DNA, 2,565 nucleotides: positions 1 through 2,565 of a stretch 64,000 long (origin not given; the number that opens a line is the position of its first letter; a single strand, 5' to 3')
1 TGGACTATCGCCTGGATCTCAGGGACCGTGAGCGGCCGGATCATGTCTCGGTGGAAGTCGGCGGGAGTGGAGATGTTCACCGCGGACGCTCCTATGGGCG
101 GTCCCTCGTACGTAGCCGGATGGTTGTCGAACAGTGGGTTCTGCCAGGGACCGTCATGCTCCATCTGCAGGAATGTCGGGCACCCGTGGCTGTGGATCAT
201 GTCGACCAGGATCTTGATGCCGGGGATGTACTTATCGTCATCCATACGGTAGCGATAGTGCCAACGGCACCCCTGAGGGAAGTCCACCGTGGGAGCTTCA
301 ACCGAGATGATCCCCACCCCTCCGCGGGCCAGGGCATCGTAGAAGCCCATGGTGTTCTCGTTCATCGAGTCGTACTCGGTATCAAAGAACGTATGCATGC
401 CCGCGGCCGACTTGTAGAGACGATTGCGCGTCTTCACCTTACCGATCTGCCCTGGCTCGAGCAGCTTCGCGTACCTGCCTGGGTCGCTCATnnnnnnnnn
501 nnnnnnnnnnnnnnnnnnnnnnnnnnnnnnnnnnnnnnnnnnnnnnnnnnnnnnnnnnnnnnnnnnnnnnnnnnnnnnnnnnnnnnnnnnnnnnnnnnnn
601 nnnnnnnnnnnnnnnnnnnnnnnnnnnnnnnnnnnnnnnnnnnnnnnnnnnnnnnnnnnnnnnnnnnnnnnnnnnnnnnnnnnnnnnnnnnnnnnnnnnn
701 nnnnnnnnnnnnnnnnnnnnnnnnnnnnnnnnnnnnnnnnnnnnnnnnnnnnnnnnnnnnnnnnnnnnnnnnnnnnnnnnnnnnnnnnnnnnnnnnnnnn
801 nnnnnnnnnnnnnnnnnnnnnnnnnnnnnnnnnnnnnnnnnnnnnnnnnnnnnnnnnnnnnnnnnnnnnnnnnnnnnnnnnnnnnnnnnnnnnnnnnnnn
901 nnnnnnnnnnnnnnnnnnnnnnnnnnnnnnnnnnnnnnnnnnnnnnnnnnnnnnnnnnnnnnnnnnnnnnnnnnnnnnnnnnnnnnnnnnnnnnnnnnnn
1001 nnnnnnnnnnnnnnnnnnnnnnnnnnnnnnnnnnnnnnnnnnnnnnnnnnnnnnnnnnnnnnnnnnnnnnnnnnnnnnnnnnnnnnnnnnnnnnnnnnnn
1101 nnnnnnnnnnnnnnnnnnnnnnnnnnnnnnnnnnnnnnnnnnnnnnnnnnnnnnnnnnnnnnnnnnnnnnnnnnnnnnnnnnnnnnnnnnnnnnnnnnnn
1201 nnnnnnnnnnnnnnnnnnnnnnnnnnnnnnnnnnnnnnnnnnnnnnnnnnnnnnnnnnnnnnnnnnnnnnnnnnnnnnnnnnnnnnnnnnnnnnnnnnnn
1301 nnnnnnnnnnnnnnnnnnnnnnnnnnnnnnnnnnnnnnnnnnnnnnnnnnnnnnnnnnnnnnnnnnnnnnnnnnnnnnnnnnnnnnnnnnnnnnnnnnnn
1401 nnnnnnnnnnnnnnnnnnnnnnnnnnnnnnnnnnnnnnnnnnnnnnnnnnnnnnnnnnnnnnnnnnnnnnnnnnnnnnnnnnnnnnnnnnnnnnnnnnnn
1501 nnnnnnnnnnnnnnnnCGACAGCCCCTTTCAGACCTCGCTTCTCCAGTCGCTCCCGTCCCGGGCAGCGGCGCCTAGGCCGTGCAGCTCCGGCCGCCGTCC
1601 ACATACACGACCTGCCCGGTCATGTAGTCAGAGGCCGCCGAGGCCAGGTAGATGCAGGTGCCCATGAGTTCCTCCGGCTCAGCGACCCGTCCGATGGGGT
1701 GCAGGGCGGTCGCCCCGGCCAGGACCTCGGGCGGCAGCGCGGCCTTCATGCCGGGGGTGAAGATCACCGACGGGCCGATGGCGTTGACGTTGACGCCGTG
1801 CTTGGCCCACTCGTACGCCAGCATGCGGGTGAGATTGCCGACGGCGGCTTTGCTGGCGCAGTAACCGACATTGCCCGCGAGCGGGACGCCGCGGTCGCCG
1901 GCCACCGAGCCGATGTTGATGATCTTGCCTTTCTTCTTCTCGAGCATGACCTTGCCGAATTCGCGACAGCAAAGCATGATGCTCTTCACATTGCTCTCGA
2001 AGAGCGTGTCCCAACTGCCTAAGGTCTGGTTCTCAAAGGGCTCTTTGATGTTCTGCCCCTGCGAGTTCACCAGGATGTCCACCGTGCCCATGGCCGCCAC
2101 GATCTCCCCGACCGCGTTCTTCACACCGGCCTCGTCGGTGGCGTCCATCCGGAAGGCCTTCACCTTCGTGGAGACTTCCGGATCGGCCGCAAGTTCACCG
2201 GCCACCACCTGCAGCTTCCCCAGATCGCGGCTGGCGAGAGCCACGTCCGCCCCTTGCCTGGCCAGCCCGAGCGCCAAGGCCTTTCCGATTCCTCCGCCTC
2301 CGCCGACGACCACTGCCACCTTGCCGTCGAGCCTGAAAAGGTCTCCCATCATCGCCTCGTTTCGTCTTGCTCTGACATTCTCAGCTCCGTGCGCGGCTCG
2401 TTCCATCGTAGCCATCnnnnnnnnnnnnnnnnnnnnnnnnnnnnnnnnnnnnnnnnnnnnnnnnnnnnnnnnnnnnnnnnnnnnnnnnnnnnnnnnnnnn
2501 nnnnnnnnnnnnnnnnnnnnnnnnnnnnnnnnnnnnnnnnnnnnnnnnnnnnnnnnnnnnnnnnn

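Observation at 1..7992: Seven-gene minus-strand operon TetR / FadN-like / thiolase / M24 hydrolase / SDR / HBD-like / Old Yellow Enzyme: a second, differently composed ring-reduction and cleavage set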

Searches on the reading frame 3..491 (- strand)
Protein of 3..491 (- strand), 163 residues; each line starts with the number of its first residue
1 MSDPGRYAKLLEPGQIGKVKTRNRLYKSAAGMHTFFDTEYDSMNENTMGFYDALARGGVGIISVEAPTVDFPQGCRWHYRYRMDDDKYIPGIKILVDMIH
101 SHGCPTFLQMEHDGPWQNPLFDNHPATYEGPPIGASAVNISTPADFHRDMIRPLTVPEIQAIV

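Call 6: search_protein_families(library=pfam, proteins=[window:3-491:-])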
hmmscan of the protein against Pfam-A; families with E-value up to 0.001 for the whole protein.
window:3-491:- (163 aa): 1 family
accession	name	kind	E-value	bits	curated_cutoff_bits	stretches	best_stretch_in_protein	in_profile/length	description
PF00724.26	Oxidored_FMN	-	4.6e-08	33.1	27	1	9-117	1-107/342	NADH:flavin oxidoreductase / NADH oxidase family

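Call 7: search_protein_families(library=ncbifam, proteins=[window:3-491:-], max_evalue=0.00001)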
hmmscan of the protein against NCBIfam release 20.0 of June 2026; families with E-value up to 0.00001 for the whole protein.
window:3-491:- (163 aa): 4 families
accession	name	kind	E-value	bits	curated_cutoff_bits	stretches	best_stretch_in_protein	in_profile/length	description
TIGR03997.1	mycofact_OYE_2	equivalog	4.7e-11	41.8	793.15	1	10-116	2-104/645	mycofactocin system FadH/OYE family oxidoreductase 2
NF041087.1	bile_acid_BaiCD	equivalog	4.5e-09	35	825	1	7-111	1-101/642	bile acid Fe-S flavoenzyme BaiCD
NF010047.0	PRK13523.1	equivalog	1.9e-08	33.7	431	1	9-114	4-107/339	NADPH dehydrogenase NamA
NF045599.1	bili_reduct_long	exception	1.7e-07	29.9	750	1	10-112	1-97/641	bilirubin reductase, long form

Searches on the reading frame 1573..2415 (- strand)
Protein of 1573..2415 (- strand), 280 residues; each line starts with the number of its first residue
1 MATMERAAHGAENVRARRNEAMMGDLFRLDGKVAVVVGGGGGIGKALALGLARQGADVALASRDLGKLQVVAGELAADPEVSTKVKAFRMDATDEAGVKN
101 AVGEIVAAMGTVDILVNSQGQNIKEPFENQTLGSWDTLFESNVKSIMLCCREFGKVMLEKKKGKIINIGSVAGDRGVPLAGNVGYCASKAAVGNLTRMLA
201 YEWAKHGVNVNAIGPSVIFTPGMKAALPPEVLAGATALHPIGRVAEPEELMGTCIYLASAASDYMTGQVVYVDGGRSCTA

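Call 6: search_protein_families(library=pfam, proteins=[window:1573-2415:-])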
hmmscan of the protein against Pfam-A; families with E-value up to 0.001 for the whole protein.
window:1573-2415:- (280 aa): 4 families
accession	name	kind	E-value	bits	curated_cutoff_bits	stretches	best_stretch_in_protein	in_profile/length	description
PF13561.12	adh_short_C2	-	1.7e-55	188.6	27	1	42-275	7-234/236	Enoyl-(Acyl carrier protein) reductase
PF00106.31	adh_short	-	7.9e-51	172.8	26.6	1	32-224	1-188/195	short chain dehydrogenase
PF08659.16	KR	-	2.1e-10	41.3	22.6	1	35-189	4-153/180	KR domain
PF03807.23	F420_oxidored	-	8.8e-05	23.5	21.6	1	33-89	2-58/94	NADP oxidoreductase coenzyme F420-dependent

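Call 7: search_protein_families(library=ncbifam, proteins=[window:1573-2415:-], max_evalue=0.00001)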
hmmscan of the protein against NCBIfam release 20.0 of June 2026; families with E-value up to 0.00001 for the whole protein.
window:1573-2415:- (280 aa): 225 families (the best 25 are shown)
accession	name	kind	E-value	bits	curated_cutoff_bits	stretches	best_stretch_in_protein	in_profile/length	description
NF006070.0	PRK08213.1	subfamily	8.6e-60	202.4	279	1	23-277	4-257/259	gluconate 5-dehydrogenase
NF005309.0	PRK06841.1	subfamily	2.9e-58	197.3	286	1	22-276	6-252/255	GolD/DthD family dehydrogenase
NF005711.0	PRK07523.1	subfamily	3.7e-58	197.1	413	1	22-276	1-251/255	SDR family oxidoreductase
NF005559.1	PRK07231.1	subfamily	1.5e-54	185.2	215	1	28-277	1-248/249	glucose 1-dehydrogenase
NF004198.0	PRK05653.1-3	equivalog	1e-51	175.8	296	1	29-276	5-246/248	3-oxoacyl-ACP reductase FabG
NF052558.1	MBtsdlDhBudC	equivalog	5.3e-50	170.3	270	1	30-278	2-243/250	meso-2,3-butanediol dehydrogenase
NF004818.0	PRK06172.1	equivalog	1.5e-49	168.6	336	1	28-276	4-250/253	SDR family oxidoreductase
NF004791.0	PRK06138.1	equivalog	1.5e-49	168.6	312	1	28-277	2-250/252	SDR family oxidoreductase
NF009466.0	PRK12826.1-2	subfamily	7.1e-49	166.5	222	1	32-279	4-247/248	3-oxoacyl-ACP reductase FabG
NF004778.0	PRK06124.1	equivalog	1.4e-48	165.5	303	1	24-277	4-253/256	SDR family oxidoreductase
NF005390.0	PRK06935.1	equivalog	1.4e-48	165.5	369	1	23-275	7-254/258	2-dehydro-3-deoxy-D-gluconate 5-dehydrogenase KduD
TIGR01830.1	3oxo_ACP_reduc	equivalog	1.7e-48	165.5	297.75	1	34-275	1-237/239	3-oxoacyl-[acyl-carrier-protein] reductase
TIGR01832.1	kduD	equivalog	3.7e-47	160.9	338.85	1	27-275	1-244/248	2-dehydro-3-deoxy-D-gluconate 5-dehydrogenase KduD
NF006693.0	PRK09242.1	equivalog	5.5e-47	160.1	328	1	25-277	4-254/258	SDR family oxidoreductase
NF009464.0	PRK12824.1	subfamily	1.7e-46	158.9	269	1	32-276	3-242/245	3-oxoacyl-ACP reductase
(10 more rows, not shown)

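Call 32: search_solved_structures(query=window:1573-2415:-, max_evalue=1e-20)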
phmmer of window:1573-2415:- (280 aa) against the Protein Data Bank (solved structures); distinct sequences matched with E-value up to 1e-20: 314 (the best 60 are shown).
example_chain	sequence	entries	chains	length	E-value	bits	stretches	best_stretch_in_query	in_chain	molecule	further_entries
1vl8_A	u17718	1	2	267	3.1e-41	145.2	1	21-277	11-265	Gluconate 5-dehydrogenase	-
4ibo_A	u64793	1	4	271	3.2e-40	141.8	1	25-276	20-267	Gluconate dehydrogenase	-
3uf0_A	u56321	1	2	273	1.2e-39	139.9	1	22-275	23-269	Short-chain dehydrogenase/reductase SDR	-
4npc_A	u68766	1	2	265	2.8e-37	132.2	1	25-276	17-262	Sorbitol dehydrogenase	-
4g81_D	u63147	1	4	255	3.6e-37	131.8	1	25-275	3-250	Putative hexonate dehydrogenase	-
3r1i_A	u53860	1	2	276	3.6e-37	131.8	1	23-278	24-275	Short-chain type dehydrogenase/reductase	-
3awd_A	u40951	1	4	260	4.2e-37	131.6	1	25-275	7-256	Putative polyol dehydrogenase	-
5u9p_A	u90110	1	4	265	2e-36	129.4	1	25-277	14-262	Gluconate 5-dehydrogenase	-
2hq1_A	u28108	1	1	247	2.8e-36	128.9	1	28-275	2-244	Glucose/ribitol dehydrogenase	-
4z9y_A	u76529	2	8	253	4.6e-36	128.2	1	25-275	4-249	2-deoxy-D-gluconate 3-dehydrogenase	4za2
4jro_A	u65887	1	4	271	8.4e-36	127.4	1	22-276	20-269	FabG protein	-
2uvd_A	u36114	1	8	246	1e-35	127.1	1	29-276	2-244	3-OXOACYL-(ACYL-CARRIER-PROTEIN) REDUCTASE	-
7pcs_B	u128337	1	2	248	2.1e-35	126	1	30-278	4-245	BbsD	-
2wdz_A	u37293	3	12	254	2.8e-35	125.7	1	26-276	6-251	SHORT-CHAIN DEHYDROGENASE/REDUCTASE | GALACTITOL DEHYDROGENASE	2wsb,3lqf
1k2w_A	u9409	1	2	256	3.5e-35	125.3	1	28-276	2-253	SORBITOL DEHYDROGENASE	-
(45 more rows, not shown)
